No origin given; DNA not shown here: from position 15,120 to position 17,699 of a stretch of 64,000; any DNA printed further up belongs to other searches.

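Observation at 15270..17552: In-frame fusion of 5-formyl-THF cyclo-ligase and phosphomannomutase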

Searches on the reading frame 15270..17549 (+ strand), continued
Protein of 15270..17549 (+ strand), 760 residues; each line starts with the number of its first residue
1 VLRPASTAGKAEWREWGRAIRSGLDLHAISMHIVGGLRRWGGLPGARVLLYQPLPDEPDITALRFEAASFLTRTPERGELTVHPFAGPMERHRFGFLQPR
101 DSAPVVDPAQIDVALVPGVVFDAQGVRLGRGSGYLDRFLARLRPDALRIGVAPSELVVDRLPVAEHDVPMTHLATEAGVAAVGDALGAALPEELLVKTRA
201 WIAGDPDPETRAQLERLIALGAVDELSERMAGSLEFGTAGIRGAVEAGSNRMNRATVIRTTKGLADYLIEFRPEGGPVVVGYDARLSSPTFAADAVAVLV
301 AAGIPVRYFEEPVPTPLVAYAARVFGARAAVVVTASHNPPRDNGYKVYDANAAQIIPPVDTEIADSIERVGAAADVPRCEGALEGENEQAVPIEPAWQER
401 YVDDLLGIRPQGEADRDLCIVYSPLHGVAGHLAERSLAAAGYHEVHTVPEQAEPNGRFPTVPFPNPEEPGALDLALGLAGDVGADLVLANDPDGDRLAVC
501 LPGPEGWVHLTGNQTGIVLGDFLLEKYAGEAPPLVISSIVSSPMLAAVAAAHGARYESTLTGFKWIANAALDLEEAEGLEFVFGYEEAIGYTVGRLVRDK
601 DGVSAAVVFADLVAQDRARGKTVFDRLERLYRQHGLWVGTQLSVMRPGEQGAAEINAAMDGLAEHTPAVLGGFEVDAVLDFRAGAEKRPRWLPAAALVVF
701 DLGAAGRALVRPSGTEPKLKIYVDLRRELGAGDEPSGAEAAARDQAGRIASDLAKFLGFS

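Call 6: find_homologous_proteins(query=window:15270-17549:+, max_evalue=1e-10)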
Query window:15270-17549:+ (760 aa): 7990 proteins with E <= 1e-10 among 8000 candidates; the best 120 are listed.
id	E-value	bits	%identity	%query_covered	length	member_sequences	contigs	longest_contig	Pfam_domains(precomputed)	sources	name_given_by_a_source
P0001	0.0e+0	1615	100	96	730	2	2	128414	PF02878.23,PF00408.27,PF01812.27,PF02879.23,PF02880.23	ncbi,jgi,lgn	-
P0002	0.0e+0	1296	83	94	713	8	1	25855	PF02878.23,PF00408.27,PF01812.27,PF02879.23,PF02880.23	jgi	jgi:phosphomannomutase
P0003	0.0e+0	1282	82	94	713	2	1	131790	PF02878.23,PF01812.27,PF02879.23,PF02880.23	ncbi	-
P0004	2.1e-280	950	61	100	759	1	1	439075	PF02878.23,PF00408.27,PF01812.27,PF02879.23,PF02880.23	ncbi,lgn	-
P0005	7.0e-280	949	64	93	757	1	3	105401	PF02878.23,PF00408.27,PF01812.27,PF02879.23,PF02880.23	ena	-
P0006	2.0e-274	931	61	99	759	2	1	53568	PF02878.23,PF00408.27,PF01812.27,PF02879.23,PF02880.23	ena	-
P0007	9.4e-264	895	59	100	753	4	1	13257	PF02878.23,PF00408.27,PF01812.27,PF02879.23,PF02880.23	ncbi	ncbi:MAG: 5-formyltetrahydrofolate cyclo-ligase [Actinomycetota bacterium]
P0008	1.2e-261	888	59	100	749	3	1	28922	PF02878.23,PF00408.27,PF01812.27,PF02879.23,PF02880.23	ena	-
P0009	1.6e-258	878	59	99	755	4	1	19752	PF02878.23,PF00408.27,PF01812.27,PF02879.23,PF02880.23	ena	-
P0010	6.1e-258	876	57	99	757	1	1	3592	PF02878.23,PF00408.27,PF01812.27,PF02879.23,PF02880.23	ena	-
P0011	1.4e-257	875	59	100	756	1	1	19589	PF02878.23,PF00408.27,PF01812.27,PF02879.23,PF02880.23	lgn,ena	-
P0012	2.5e-250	851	56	100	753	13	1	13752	PF02878.23,PF00408.27,PF01812.27,PF02879.23,PF02880.23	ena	-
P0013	8.2e-250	849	57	99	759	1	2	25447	PF02878.23,PF00408.27,PF01812.27,PF02879.23,PF02880.23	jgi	jgi:phosphomannomutase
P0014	1.6e-248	845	57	100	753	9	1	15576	PF02878.23,PF00408.27,PF01812.27,PF02879.23,PF02880.23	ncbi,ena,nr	ncbi:MAG TPA: 5-formyltetrahydrofolate cyclo-ligase [Acidimicrobiia bacterium]|nr:5-formyltetrahydro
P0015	5.3e-245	833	58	95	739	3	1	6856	PF02878.23,PF00408.27,PF01812.27,PF02879.23,PF02880.23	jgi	-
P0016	9.4e-245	832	56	99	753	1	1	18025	PF02878.23,PF00408.27,PF01812.27,PF02879.23,PF02880.23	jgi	jgi:phosphomannomutase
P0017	1.4e-244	832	58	96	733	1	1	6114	PF02878.23,PF00408.27,PF01812.27,PF02879.23,PF02880.23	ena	-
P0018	4.4e-244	830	56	99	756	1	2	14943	PF02878.23,PF00408.27,PF01812.27,PF02879.23,PF02880.23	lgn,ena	-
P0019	3.0e-242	824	55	99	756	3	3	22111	PF02878.23,PF00408.27,PF01812.27,PF02879.23,PF02880.23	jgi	jgi:phosphomannomutase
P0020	6.7e-242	823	55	100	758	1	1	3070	PF02878.23,PF01812.27,PF02879.23,PF02880.23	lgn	-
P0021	1.3e-241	822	56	100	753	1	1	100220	PF02878.23,PF00408.27,PF01812.27,PF02879.23,PF02880.23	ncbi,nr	ncbi:MAG: 5-formyltetrahydrofolate cyclo-ligase [Acidimicrobiia bacterium]|nr:5-formyltetrahydrofola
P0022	1.5e-239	815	54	100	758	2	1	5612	PF02878.23,PF01812.27,PF02879.23,PF02880.23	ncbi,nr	ncbi:MAG TPA: 5-formyltetrahydrofolate cyclo-ligase [Acidimicrobiia bacterium]|nr:5-formyltetrahydro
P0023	1.7e-239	815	56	99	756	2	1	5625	PF02878.23,PF01812.27,PF02879.23,PF02880.23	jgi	jgi:phosphomannomutase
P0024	2.7e-239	814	57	96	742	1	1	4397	PF02878.23,PF00408.27,PF01812.27,PF02879.23,PF02880.23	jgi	jgi:phosphomannomutase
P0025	9.2e-239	813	57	97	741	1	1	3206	PF02878.23,PF01812.27,PF02879.23,PF02880.23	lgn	-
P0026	1.4e-238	812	67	75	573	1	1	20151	PF02878.23,PF00408.27,PF02879.23,PF02880.23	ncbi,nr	ncbi:MAG: phospho-sugar mutase [Acidimicrobiia bacterium]|nr:phospho-sugar mutase [Acidimicrobiia ba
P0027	2.2e-238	811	54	99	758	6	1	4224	PF02878.23,PF01812.27,PF02879.23,PF02880.23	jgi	jgi:phosphomannomutase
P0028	2.9e-238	811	57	94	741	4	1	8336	PF02878.23,PF00408.27,PF01812.27,PF02879.23,PF02880.23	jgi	jgi:phosphomannomutase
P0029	1.6e-237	809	70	74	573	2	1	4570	PF02878.23,PF00408.27,PF02879.23,PF02880.23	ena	-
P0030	4.9e-237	807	69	74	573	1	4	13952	PF02878.23,PF00408.27,PF02879.23,PF02880.23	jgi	jgi:phosphomannomutase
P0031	1.4e-236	805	55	97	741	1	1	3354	PF02878.23,PF00408.27,PF01812.27,PF02879.23,PF02880.23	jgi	jgi:phosphomannomutase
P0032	1.8e-236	805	55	99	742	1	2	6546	PF02878.23,PF00408.27,PF01812.27,PF02879.23,PF02880.23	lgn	-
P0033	1.1e-235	802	69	75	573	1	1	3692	PF02878.23,PF00408.27,PF02879.23,PF02880.23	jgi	-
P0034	2.8e-235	801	56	100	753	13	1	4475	PF02878.23,PF00408.27,PF01812.27,PF02879.23,PF02880.23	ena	-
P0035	2.5e-234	798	57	99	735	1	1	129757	PF02878.23,PF01812.27,PF02879.23,PF02880.23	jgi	jgi:phosphomannomutase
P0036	3.7e-234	797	68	74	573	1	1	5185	PF02878.23,PF00408.27,PF02879.23,PF02880.23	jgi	jgi:phosphomannomutase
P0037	8.6e-234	796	56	100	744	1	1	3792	PF02878.23,PF00408.27,PF01812.27,PF02879.23,PF02880.23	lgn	-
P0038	1.3e-233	796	56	96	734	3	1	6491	PF02878.23,PF01812.27,PF02879.23,PF02880.23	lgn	-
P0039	1.7e-233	795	67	75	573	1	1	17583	PF02878.23,PF00408.27,PF02879.23,PF02880.23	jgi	jgi:phosphomannomutase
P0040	2.1e-233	795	54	100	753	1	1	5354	PF02878.23,PF00408.27,PF01812.27,PF02879.23,PF02880.23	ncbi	-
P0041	8.5e-233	793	55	100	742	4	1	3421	PF02878.23,PF00408.27,PF01812.27,PF02879.23,PF02880.23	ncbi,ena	-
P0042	9.4e-233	793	63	80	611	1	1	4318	PF02878.23,PF00408.27,PF02879.23,PF02880.23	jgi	jgi:phosphomannomutase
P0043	1.2e-232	792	57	95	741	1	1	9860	PF02878.23,PF00408.27,PF01812.27,PF02879.23,PF02880.23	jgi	jgi:phosphomannomutase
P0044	2.1e-232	792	56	96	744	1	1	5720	PF02878.23,PF01812.27,PF02879.23,PF02880.23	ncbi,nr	ncbi:MAG TPA: 5-formyltetrahydrofolate cyclo-ligase [Acidimicrobiia bacterium]|nr:5-formyltetrahydro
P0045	3.0e-232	791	58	95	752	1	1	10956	PF02878.23,PF00408.27,PF01812.27,PF02879.23,PF02880.23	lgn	-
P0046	3.3e-232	791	56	97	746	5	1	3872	PF02878.23,PF00408.27,PF01812.27,PF02879.23,PF02880.23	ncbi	-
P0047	3.5e-232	791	69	74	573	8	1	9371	PF02878.23,PF00408.27,PF02879.23,PF02880.23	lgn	-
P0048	1.6e-231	789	57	93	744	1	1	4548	PF02878.23,PF00408.27,PF01812.27,PF02879.23,PF02880.23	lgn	-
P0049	2.3e-231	788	67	75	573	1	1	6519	PF02878.23,PF00408.27,PF02879.23,PF02880.23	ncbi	-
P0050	2.7e-231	788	68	74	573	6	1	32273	PF02878.23,PF00408.27,PF02879.23,PF02880.23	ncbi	-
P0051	1.3e-230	786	68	75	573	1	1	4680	PF02878.23,PF00408.27,PF02879.23,PF02880.23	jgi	jgi:phosphomannomutase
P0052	2.9e-230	785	68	74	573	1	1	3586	PF02878.23,PF00408.27,PF02879.23,PF02880.23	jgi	-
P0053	4.1e-230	784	67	74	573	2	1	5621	PF02878.23,PF00408.27,PF02879.23,PF02880.23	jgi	-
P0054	6.4e-230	783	66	74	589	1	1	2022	PF02878.23,PF00408.27,PF02879.23,PF02880.23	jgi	jgi:phosphomannomutase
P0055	7.5e-230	783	67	74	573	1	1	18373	PF02878.23,PF00408.27,PF02879.23,PF02880.23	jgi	-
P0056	1.4e-229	782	67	74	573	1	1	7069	PF02878.23,PF00408.27,PF02879.23,PF02880.23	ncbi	ncbi:MAG: phospho-sugar mutase [Actinomycetota bacterium]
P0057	2.5e-229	781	68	74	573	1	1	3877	PF02878.23,PF00408.27,PF02879.23,PF02880.23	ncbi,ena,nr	ncbi:MAG TPA: phospho-sugar mutase [Acidimicrobiia bacterium]|nr:phospho-sugar mutase [Acidimicrobii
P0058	3.7e-229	781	55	97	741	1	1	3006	PF02878.23,PF00408.27,PF01812.27,PF02879.23,PF02880.23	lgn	-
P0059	4.9e-229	780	66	75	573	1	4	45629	PF02878.23,PF00408.27,PF02879.23,PF02880.23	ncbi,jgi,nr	ncbi:MAG: phospho-sugar mutase [Actinobacteria bacterium]|nr:phospho-sugar mutase [Actinomycetota ba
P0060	8.7e-229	780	66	75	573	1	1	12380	PF02878.23,PF00408.27,PF02879.23,PF02880.23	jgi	jgi:phosphomannomutase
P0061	1.5e-228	779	68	74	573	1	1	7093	PF02878.23,PF00408.27,PF02879.23,PF02880.23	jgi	jgi:phosphomannomutase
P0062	2.5e-228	778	55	100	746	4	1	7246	PF02878.23,PF00408.27,PF01812.27,PF02879.23,PF02880.23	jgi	jgi:phosphomannomutase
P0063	9.2e-228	776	57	89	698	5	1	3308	PF02878.23,PF00408.27,PF01812.27,PF02879.23,PF02880.23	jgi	jgi:phosphomannomutase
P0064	2.0e-227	775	67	74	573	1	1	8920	PF02878.23,PF00408.27,PF02879.23,PF02880.23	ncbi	-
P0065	2.4e-226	772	54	99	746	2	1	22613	PF02878.23,PF01812.27,PF02879.23,PF02880.23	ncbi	-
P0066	2.5e-226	772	56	97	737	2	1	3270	PF02878.23,PF00408.27,PF01812.27,PF02879.23,PF02880.23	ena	-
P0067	5.8e-226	770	66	75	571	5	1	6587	PF02878.23,PF00408.27,PF02879.23,PF02880.23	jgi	jgi:phosphomannomutase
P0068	2.8e-225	768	54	100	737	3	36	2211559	PF02878.23,PF01812.27,PF02879.23,PF02880.23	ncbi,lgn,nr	ncbi:MAG: 5-formyltetrahydrofolate cyclo-ligase [Acidimicrobiia bacterium]|nr:MAG: 5-formyltetrahydr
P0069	3.0e-225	768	68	72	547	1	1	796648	PF02878.23,PF00408.27,PF02879.23,PF02880.23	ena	-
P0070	8.0e-225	767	66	74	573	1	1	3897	PF02878.23,PF00408.27,PF02879.23,PF02880.23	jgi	jgi:phosphomannomutase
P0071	1.3e-224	766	67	71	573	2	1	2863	PF02878.23,PF00408.27,PF02879.23,PF02880.23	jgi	jgi:phosphomannomutase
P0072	1.8e-224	765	68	71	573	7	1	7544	PF02878.23,PF00408.27,PF02879.23,PF02880.23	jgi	-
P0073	2.4e-224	765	66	70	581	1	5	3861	PF02878.23,PF00408.27,PF02879.23,PF02880.23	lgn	-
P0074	2.4e-223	762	64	75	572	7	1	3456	PF02878.23,PF00408.27,PF02879.23,PF02880.23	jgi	jgi:phosphomannomutase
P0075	7.6e-223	760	55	97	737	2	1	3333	PF02878.23,PF00408.27,PF01812.27,PF02879.23,PF02880.23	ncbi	-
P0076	9.6e-223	760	56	95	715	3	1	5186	PF02878.23,PF01812.27,PF02879.23,PF02880.23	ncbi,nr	ncbi:MAG TPA: 5-formyltetrahydrofolate cyclo-ligase, partial [Actinobacteria bacterium]|nr:5-formylt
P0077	3.2e-221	755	65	75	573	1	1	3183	PF02878.23,PF00408.27,PF02879.23,PF02880.23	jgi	jgi:phosphomannomutase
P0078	1.0e-220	753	65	75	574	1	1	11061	PF02878.23,PF00408.27,PF02879.23,PF02880.23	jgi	jgi:phosphomannomutase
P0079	8.1e-220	750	56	91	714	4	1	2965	PF02878.23,PF00408.27,PF01812.27,PF02879.23,PF02880.23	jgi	jgi:phosphomannomutase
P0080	5.9e-218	744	55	95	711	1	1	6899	PF02878.23,PF00408.27,PF01812.27,PF02879.23,PF02880.23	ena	-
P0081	4.8e-217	741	63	75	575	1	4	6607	PF02878.23,PF00408.27,PF02879.23,PF02880.23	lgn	-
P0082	5.6e-216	737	65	71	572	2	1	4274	PF02878.23,PF00408.27,PF02879.23,PF02880.23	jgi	jgi:phosphomannomutase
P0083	7.4e-216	737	63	75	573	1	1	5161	PF02878.23,PF00408.27,PF02879.23,PF02880.23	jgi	jgi:phosphomannomutase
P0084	1.6e-215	736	63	75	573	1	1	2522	PF02878.23,PF00408.27,PF02879.23,PF02880.23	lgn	-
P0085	1.9e-214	732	64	75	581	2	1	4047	PF02878.23,PF00408.27,PF02879.23,PF02880.23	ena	-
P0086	3.2e-214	731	63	75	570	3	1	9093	PF02878.23,PF00408.27,PF02879.23,PF02880.23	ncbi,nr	ncbi:phospho-sugar mutase [bacterium]|nr:phospho-sugar mutase [bacterium]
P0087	2.0e-213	729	55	93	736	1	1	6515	PF02878.23,PF00408.27,PF01812.27,PF02879.23,PF02880.23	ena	-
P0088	2.5e-213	729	63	75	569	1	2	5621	PF02878.23,PF00408.27,PF02879.23,PF02880.23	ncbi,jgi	-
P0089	4.1e-213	728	61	75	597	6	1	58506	PF02878.23,PF00408.27,PF02879.23,PF02880.23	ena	-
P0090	4.9e-213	728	61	75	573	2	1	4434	PF02878.23,PF00408.27,PF02879.23,PF02880.23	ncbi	-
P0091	8.0e-213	727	63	75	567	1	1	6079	PF02878.23,PF00408.27,PF02879.23,PF02880.23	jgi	-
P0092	4.5e-212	724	62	75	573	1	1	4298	PF02878.23,PF00408.27,PF02879.23,PF02880.23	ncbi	-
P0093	2.9e-211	722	61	75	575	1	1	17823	PF02878.23,PF00408.27,PF02879.23,PF02880.23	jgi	jgi:phosphomannomutase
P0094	6.4e-211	721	61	75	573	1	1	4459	PF02878.23,PF00408.27,PF02879.23,PF02880.23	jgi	jgi:phosphomannomutase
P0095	7.0e-211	720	53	97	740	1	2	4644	PF02878.23,PF00408.27,PF01812.27,PF02879.23,PF02880.23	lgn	-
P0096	1.2e-210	720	62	75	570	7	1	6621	PF02878.23,PF00408.27,PF02879.23,PF02880.23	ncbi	-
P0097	1.5e-210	719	62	75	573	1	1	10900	PF02878.23,PF00408.27,PF02879.23,PF02880.23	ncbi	-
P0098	2.4e-210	719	61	75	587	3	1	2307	PF02878.23,PF00408.27,PF02879.23,PF02880.23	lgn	-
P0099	2.4e-210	719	61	75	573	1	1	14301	PF02878.23,PF00408.27,PF02879.23,PF02880.23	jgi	jgi:phosphomannomutase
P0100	1.5e-209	716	62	75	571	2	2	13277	PF02878.23,PF00408.27,PF02879.23,PF02880.23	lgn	-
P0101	2.1e-209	716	62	75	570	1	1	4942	PF02878.23,PF00408.27,PF02879.23,PF02880.23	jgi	-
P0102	3.1e-209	715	63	74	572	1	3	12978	PF02878.23,PF00408.27,PF02879.23,PF02880.23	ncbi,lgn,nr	ncbi:MAG: phospho-sugar mutase [Actinobacteria bacterium]|nr:phospho-sugar mutase [Actinomycetota ba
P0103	4.5e-209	714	62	75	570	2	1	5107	PF02878.23,PF00408.27,PF02879.23,PF02880.23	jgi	jgi:phosphomannomutase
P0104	1.1e-208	713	62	74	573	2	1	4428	PF02878.23,PF00408.27,PF02879.23,PF02880.23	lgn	-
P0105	3.7e-208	711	60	75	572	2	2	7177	PF02878.23,PF00408.27,PF02879.23,PF02880.23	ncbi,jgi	-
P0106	4.8e-208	711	61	75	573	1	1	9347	PF02878.23,PF00408.27,PF02879.23,PF02880.23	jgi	jgi:phosphomannomutase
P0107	5.2e-208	711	62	72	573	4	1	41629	PF02878.23,PF00408.27,PF02879.23,PF02880.23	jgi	-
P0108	6.1e-208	711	62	74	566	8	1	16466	PF02878.23,PF00408.27,PF02879.23,PF02880.23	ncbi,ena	-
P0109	6.7e-208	711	62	73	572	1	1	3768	PF02878.23,PF00408.27,PF02879.23,PF02880.23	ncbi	-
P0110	1.3e-207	710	61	72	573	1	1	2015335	PF02878.23,PF00408.27,PF02879.23,PF02880.23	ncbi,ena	-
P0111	1.4e-207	710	61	75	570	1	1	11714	PF02878.23,PF00408.27,PF02879.23,PF02880.23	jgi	-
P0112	2.4e-207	709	65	71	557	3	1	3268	PF02878.23,PF00408.27,PF02879.23,PF02880.23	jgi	jgi:phosphomannomutase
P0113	3.1e-207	708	60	74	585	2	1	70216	PF02878.23,PF00408.27,PF02879.23,PF02880.23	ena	-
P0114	4.9e-207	708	60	75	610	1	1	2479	PF02878.23,PF00408.27,PF02879.23,PF02880.23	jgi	jgi:phosphomannomutase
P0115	1.1e-206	707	61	75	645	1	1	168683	PF02878.23,PF00408.27,PF02879.23,PF02880.23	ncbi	-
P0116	1.9e-206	706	59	75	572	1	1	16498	PF02878.23,PF00408.27,PF02879.23,PF02880.23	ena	-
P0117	1.9e-206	706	62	75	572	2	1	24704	PF02878.23,PF00408.27,PF02879.23,PF02880.23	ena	-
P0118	4.3e-206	705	63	71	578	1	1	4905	PF02878.23,PF00408.27,PF02879.23,PF02880.23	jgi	jgi:phosphomannomutase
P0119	4.3e-206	705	61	73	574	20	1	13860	PF02878.23,PF00408.27,PF02879.23,PF02880.23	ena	-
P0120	6.0e-206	704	60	74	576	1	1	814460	PF02878.23,PF00408.27,PF02879.23,PF02880.23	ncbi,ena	-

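Call 11: find_encoding_contigs(protein=P0026, flank=8000, max_places=3)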
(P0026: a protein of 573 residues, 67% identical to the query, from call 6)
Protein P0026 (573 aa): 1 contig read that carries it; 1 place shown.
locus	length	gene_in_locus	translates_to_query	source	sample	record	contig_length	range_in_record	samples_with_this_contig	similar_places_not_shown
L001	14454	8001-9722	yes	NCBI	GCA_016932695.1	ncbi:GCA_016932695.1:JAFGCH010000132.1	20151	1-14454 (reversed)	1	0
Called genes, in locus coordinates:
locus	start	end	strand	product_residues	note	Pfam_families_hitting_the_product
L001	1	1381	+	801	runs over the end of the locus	PF01138:RNase_PH, PF03726:PNPase, PF01138:RNase_PH, PF00013:KH_1, PF00575:S1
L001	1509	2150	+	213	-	PF27531:MT3502_N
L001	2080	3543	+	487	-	PF00817:IMS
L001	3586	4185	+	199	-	PF05724:TPMT, PF13489:Methyltransf_23 (weak), PF05175:MTS (weak), PF03848:TehB (weak), PF08241:Methyltransf_11, PF08242:Methyltransf_12, PF13649:Methyltransf_25, PF13847:Methyltransf_31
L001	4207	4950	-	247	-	PF01553:Acyltransferase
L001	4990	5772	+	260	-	PF00378:ECH_1, PF16113:ECH_2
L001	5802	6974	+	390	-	PF06224:AlkZ-like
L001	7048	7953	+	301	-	PF00106:adh_short, PF08659:KR, PF13561:adh_short_C2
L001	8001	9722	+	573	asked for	PF02878:PGM_PMM_I, PF02879:PGM_PMM_II, PF02880:PGM_PMM_III, PF00408:PGM_PMM_IV (weak)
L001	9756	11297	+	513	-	PF01757:Acyl_transf_3, PF14325:DUF4383 (weak)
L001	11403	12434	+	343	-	PF02126:PTE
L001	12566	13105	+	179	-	PF13302:Acetyltransf_3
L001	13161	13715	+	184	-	PF06897:DUF1269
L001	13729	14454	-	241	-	PF00005:ABC_tran, PF08402:TOBE_2 (weak)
